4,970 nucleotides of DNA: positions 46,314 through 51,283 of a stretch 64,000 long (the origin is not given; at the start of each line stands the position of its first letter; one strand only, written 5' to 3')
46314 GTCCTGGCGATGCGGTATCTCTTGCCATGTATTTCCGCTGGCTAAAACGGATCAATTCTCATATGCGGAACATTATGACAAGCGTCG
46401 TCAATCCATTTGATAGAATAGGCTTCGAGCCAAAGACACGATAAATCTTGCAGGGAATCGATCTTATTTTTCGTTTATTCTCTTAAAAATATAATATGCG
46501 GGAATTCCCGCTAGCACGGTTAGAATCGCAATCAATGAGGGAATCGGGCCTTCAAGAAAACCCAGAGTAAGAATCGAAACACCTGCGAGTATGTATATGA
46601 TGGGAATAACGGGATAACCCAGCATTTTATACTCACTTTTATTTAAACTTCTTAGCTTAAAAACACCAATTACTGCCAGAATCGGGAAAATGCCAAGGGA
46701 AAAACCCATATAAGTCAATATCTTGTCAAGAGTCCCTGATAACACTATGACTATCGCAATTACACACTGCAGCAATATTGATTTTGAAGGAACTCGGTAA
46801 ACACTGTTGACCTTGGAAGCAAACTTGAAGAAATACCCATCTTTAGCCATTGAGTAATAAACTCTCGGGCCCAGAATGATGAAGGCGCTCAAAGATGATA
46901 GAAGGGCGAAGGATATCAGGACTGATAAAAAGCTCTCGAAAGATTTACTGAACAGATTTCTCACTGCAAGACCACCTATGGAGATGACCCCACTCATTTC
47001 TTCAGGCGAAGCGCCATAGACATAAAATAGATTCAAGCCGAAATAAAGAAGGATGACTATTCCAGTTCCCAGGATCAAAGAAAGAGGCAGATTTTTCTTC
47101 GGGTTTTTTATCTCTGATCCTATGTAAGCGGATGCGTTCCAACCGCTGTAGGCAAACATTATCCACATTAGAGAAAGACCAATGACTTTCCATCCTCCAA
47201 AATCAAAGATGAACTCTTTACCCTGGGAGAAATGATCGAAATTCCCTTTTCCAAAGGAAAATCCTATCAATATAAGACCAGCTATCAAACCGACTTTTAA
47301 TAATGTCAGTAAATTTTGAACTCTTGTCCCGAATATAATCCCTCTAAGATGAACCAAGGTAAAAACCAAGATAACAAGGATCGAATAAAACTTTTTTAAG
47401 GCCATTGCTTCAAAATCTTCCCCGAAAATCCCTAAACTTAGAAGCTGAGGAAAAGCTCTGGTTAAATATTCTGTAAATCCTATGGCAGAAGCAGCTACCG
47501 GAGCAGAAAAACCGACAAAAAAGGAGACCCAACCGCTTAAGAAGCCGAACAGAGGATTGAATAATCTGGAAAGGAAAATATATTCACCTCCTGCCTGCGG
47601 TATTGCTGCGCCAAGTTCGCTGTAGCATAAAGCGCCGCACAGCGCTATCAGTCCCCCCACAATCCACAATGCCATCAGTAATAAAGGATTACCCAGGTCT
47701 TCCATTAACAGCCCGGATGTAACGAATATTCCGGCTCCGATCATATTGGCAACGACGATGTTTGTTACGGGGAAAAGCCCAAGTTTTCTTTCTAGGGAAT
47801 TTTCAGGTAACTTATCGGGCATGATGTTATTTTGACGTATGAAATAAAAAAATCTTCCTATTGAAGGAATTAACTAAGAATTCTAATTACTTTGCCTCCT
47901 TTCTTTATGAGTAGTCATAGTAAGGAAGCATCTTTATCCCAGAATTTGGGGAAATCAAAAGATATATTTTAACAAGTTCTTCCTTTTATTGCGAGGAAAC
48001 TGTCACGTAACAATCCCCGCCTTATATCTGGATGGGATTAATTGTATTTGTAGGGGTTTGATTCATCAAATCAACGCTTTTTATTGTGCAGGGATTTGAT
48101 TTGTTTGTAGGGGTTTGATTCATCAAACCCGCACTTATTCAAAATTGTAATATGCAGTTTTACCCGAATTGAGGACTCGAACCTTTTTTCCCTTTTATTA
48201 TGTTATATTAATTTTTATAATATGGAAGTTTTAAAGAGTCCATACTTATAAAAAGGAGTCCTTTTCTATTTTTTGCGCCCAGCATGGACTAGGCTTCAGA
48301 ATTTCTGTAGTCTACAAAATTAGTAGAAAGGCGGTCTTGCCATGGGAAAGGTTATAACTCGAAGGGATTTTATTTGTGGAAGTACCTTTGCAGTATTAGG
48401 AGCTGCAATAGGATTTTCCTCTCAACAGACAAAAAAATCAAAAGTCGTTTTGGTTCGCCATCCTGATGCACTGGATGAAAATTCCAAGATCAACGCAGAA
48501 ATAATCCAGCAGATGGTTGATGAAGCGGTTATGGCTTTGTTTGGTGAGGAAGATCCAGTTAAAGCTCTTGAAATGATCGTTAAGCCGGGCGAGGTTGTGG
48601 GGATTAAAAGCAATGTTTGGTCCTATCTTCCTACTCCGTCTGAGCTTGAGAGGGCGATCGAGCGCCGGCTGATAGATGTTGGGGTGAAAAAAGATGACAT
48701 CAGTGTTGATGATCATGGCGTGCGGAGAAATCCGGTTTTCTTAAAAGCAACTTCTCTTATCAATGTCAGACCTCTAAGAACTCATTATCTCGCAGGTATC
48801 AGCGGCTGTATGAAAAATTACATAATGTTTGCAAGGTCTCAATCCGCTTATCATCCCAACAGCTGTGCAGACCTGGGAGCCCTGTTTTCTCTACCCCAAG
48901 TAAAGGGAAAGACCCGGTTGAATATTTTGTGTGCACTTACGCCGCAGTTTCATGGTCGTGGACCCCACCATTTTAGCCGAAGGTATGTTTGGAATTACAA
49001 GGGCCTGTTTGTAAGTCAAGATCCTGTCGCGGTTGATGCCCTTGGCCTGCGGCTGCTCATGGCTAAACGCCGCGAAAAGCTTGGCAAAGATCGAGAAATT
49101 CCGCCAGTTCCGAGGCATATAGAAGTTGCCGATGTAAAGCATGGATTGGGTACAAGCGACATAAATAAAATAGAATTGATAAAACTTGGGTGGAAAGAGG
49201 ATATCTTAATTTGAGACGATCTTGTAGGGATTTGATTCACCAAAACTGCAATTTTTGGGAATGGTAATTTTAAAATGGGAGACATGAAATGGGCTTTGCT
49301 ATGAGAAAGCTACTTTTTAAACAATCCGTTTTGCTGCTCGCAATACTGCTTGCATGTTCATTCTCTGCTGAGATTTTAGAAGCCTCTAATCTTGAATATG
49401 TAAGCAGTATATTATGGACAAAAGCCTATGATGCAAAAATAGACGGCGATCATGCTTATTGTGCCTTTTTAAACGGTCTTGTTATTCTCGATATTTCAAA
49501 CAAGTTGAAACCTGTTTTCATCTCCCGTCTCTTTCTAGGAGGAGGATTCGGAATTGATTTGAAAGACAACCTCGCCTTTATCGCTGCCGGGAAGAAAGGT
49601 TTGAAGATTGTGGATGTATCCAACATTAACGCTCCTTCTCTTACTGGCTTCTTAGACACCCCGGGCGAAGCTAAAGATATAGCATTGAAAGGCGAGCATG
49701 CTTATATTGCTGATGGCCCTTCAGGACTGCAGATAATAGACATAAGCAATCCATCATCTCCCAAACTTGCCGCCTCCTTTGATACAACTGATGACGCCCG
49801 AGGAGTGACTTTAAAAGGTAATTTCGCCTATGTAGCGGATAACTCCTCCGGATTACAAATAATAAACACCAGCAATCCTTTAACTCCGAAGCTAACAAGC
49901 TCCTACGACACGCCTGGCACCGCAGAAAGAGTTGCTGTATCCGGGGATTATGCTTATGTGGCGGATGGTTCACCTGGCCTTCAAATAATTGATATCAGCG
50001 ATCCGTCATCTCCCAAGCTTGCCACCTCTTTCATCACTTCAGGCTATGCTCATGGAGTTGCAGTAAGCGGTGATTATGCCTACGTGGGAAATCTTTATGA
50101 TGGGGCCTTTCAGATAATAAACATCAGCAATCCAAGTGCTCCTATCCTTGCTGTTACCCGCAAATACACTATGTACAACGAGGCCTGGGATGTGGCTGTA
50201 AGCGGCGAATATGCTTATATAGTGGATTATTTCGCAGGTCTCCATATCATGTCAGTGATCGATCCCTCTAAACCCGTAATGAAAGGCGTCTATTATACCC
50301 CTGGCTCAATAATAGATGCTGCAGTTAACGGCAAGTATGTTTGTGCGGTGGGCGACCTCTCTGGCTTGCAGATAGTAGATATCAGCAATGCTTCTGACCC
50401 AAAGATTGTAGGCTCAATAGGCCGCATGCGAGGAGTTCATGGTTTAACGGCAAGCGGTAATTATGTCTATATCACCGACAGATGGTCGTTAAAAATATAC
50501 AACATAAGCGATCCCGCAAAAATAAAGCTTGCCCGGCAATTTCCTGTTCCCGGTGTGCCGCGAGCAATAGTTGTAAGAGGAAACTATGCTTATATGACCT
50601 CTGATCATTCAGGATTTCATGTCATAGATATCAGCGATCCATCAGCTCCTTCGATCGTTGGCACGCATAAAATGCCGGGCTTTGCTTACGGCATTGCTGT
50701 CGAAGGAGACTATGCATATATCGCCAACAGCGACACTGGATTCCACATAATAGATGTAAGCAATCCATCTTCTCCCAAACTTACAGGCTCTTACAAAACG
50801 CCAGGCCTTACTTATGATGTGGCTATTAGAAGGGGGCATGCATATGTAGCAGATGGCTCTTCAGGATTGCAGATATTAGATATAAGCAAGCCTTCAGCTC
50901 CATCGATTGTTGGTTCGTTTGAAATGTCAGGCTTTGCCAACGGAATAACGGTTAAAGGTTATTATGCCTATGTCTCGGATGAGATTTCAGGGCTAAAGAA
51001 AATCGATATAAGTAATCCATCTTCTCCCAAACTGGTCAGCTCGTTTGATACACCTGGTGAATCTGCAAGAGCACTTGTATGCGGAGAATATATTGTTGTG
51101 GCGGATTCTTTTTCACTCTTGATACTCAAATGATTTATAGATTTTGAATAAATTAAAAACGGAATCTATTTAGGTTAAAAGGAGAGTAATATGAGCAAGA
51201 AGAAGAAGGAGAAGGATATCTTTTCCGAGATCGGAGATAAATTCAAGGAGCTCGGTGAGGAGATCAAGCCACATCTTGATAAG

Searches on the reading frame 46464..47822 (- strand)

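Call 11: search_protein_families(library=pfam, proteins=[window:46464-47822:-])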
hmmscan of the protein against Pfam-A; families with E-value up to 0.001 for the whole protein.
window:46464-47822:- (452 aa): 2 families
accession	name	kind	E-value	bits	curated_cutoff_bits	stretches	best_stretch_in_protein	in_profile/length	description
PF13520.12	AA_permease_2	-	2.3e-56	192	27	1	14-420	1-403/427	Amino acid permease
PF00324.27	AA_permease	-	1.3e-33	116.9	24.6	1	22-428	5-427/470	Amino acid permease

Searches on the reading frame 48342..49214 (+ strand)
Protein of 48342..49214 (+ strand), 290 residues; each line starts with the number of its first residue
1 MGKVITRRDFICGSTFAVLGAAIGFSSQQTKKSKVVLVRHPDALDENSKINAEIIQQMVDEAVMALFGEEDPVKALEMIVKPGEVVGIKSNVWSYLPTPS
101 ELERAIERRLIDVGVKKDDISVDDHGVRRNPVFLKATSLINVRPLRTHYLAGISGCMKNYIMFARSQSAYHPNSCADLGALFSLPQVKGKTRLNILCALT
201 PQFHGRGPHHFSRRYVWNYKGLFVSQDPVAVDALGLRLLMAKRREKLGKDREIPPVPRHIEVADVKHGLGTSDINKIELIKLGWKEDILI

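Call 11: search_protein_families(library=pfam, proteins=[window:48342-49214:+])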
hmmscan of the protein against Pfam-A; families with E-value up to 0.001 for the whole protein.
window:48342-49214:+ (290 aa): 1 family
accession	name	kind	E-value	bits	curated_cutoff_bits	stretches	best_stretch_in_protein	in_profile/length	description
PF04015.17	DUF362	-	1.2e-09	39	24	1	132-236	95-199/200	Domain of unknown function (DUF362)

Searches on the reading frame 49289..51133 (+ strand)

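Call 11: search_protein_families(library=pfam, proteins=[window:49289-51133:+])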
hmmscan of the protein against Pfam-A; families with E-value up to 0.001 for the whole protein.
window:49289-51133:+ (614 aa): 2 families
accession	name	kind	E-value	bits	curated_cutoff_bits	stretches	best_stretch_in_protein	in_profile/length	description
PF08309.17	LVIVD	-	1.3e-142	463.4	20.2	12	209-250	1-42/42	LVIVD repeat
PF09826.15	Beta_propel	-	6.7e-17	62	22.4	0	443-465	329-351/495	Beta propeller domain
